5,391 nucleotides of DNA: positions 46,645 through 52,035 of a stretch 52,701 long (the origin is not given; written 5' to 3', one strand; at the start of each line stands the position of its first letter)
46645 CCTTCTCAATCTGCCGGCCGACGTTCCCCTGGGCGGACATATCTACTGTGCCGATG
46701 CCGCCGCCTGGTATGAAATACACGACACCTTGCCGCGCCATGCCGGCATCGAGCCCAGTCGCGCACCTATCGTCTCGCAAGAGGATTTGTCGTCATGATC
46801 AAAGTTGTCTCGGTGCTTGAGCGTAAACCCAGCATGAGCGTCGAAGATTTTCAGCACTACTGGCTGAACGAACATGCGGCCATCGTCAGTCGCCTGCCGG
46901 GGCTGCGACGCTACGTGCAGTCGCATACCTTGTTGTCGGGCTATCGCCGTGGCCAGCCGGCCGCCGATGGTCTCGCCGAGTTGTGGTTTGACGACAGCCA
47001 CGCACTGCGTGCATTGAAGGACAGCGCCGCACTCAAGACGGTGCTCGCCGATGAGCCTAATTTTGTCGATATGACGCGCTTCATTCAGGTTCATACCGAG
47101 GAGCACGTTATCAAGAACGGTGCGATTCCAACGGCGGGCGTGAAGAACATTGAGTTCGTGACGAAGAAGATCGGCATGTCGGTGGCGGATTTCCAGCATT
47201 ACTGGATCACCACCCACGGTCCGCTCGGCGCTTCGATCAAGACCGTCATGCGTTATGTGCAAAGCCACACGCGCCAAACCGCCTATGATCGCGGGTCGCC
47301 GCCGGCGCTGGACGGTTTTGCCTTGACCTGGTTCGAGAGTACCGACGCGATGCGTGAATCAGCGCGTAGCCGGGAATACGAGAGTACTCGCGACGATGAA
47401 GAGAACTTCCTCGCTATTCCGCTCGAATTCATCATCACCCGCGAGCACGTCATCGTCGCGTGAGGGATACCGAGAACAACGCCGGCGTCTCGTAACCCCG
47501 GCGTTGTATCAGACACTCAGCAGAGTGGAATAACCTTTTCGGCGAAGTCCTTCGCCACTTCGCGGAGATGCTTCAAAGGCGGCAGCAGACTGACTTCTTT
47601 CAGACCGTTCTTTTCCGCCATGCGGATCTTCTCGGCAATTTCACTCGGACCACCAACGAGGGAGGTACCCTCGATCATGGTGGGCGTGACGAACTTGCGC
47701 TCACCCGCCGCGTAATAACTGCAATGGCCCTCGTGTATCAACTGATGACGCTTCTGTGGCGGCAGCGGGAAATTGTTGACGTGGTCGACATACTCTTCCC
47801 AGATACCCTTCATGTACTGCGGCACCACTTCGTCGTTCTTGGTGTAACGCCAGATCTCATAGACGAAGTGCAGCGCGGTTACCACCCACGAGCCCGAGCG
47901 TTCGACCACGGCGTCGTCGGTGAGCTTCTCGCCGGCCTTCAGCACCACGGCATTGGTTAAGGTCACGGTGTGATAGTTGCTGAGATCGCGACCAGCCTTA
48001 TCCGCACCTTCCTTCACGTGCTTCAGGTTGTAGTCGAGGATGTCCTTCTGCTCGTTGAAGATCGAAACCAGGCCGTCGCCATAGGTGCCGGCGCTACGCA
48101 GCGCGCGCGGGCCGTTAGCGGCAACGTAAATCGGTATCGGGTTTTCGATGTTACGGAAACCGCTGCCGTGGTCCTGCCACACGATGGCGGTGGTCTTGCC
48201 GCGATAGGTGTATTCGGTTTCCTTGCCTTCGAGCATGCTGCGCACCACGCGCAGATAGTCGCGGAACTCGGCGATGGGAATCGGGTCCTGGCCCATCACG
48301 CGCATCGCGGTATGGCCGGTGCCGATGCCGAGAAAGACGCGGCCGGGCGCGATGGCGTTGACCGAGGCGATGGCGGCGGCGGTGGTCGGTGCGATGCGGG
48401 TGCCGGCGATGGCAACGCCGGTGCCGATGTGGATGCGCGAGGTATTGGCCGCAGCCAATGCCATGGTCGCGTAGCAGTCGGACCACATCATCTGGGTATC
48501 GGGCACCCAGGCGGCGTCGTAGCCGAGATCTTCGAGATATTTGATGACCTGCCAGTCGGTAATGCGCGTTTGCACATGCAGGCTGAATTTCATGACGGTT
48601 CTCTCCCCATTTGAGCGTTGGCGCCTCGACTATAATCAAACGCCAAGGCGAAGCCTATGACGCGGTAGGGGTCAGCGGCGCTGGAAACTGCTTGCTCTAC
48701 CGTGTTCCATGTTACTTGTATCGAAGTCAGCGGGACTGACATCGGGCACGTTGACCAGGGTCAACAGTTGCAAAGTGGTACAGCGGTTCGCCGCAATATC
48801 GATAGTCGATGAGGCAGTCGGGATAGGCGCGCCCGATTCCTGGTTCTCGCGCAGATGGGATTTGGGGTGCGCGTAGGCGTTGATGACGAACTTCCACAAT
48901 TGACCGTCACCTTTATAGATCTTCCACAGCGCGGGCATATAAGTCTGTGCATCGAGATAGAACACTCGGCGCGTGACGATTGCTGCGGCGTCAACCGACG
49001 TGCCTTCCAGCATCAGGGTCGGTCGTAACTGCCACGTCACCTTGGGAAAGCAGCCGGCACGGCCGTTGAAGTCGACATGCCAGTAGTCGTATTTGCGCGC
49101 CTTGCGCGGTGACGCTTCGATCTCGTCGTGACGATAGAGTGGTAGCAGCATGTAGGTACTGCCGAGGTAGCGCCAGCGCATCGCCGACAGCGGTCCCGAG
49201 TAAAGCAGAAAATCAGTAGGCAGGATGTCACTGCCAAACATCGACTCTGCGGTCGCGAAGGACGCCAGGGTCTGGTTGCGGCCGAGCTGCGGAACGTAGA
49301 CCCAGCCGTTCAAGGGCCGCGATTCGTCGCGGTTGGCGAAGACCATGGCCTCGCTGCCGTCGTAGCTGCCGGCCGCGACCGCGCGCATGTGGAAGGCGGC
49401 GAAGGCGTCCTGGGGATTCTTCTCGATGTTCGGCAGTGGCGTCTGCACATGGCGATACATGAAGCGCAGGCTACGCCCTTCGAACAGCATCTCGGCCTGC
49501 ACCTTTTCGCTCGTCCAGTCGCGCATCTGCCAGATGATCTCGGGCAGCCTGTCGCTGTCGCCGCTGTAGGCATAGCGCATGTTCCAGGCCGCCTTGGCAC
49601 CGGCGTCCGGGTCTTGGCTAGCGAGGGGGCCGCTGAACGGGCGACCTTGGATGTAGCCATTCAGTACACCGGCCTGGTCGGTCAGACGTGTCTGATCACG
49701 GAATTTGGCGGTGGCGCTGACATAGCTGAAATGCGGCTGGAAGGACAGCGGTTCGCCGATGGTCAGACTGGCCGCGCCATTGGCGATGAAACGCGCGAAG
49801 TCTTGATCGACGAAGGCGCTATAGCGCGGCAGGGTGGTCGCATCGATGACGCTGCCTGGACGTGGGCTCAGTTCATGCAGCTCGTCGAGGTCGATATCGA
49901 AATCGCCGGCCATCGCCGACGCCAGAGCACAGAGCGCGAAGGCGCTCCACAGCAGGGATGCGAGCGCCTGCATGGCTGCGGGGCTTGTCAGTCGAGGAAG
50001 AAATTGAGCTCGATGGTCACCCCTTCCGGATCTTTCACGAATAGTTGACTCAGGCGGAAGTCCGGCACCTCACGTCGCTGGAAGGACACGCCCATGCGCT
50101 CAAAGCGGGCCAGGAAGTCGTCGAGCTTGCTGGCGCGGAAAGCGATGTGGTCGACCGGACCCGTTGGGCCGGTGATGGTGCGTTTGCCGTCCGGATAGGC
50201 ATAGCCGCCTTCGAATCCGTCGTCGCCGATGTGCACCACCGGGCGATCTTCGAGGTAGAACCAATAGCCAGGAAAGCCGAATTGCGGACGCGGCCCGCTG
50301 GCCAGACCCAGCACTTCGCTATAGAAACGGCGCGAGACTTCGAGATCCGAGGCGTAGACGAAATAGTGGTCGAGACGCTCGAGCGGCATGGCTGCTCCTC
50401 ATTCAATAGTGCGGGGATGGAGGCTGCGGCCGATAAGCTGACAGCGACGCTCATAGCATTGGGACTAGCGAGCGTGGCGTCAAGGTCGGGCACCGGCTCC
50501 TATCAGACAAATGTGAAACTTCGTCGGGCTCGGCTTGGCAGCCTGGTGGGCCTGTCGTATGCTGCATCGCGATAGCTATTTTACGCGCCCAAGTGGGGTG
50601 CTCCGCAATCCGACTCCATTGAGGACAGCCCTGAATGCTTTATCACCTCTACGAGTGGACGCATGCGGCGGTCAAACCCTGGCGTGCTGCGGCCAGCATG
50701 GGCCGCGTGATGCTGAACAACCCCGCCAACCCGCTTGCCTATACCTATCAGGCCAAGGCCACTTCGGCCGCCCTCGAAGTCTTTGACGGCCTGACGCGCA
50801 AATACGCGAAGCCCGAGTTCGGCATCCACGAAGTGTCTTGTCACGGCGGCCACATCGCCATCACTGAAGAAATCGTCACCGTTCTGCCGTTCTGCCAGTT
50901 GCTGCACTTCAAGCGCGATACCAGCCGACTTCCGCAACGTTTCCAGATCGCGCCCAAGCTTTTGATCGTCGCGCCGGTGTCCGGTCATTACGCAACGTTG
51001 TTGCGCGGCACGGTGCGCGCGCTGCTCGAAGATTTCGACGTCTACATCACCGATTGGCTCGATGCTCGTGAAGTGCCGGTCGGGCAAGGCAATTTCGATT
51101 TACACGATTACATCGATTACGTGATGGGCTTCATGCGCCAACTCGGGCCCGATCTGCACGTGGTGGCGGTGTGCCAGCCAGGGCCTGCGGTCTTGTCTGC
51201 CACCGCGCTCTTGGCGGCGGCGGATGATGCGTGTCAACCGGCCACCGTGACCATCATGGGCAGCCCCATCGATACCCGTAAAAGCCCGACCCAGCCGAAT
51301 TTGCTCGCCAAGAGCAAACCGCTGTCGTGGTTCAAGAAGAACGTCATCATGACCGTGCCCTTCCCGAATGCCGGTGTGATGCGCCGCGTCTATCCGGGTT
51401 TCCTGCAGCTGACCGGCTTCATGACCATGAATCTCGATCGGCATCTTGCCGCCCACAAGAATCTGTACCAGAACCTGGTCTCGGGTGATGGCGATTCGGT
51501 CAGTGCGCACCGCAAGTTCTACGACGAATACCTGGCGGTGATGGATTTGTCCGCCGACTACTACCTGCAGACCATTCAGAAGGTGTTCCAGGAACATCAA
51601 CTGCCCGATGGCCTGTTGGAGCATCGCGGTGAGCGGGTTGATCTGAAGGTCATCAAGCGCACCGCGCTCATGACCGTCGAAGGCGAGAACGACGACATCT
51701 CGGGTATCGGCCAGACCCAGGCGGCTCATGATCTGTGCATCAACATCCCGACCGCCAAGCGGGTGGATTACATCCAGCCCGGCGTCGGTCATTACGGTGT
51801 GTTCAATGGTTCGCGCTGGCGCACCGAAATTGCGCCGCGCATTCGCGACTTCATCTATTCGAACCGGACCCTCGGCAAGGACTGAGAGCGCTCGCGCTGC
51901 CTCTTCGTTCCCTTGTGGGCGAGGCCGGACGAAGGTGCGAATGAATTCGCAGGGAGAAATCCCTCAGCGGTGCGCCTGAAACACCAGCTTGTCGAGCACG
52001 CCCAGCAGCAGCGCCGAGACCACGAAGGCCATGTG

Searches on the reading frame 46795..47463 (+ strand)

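Call 33: search_protein_families(library=pfam, proteins=[window:46795-47463:+], max_evalue=0.0001)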
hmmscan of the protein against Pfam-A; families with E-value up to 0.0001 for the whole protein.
window:46795-47463:+ (222 aa): 1 family
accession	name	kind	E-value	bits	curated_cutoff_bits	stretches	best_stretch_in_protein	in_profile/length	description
PF07110.17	EthD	-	1.4e-29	103.5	22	2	11-93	1-95/96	EthD domain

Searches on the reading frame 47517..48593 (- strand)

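Call 33: search_protein_families(library=pfam, proteins=[window:47517-48593:-], max_evalue=0.0001)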
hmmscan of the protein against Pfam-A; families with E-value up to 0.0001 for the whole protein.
window:47517-48593:- (358 aa): 1 family
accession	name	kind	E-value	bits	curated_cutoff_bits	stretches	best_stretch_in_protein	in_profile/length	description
PF00296.26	Bac_luciferase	-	1.5e-44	153.1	27.9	1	16-331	28-312/314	Luciferase-like monooxygenase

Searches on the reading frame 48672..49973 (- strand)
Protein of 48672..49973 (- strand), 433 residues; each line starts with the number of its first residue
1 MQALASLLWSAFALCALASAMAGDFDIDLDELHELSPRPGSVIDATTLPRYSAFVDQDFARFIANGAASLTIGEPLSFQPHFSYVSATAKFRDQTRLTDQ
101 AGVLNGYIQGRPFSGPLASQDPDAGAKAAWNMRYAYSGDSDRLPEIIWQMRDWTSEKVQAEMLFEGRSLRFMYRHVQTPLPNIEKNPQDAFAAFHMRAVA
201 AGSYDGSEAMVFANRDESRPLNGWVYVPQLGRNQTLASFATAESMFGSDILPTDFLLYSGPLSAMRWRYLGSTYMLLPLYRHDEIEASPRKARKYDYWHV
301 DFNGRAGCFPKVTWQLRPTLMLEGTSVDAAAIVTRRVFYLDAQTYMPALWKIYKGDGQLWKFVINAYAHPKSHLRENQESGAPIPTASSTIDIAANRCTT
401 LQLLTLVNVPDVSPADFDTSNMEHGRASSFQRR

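Call 33: search_protein_families(library=pfam, proteins=[window:48672-49973:-], max_evalue=0.0001)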
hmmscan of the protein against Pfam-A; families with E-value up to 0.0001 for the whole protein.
window:48672-49973:- (433 aa): 2 families
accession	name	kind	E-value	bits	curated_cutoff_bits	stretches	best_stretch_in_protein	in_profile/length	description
PF07044.18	DUF1329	-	3.3e-32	112.6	23.1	1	83-405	43-344/368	Protein of unknown function (DUF1329)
PF17131.11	LolA_like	-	9.9e-06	25.8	30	0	219-255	26-62/184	Outer membrane lipoprotein-sorting protein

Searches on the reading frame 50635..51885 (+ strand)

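Call 33: search_protein_families(library=pfam, proteins=[window:50635-51885:+], max_evalue=0.0001)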
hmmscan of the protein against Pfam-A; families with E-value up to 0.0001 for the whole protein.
window:50635-51885:+ (416 aa): 1 family
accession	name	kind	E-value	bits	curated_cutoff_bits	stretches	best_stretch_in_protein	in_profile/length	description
PF06850.17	PHB_depo_C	-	3.3e-97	324.3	27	1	209-409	1-201/203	PHB de-polymerase C-terminus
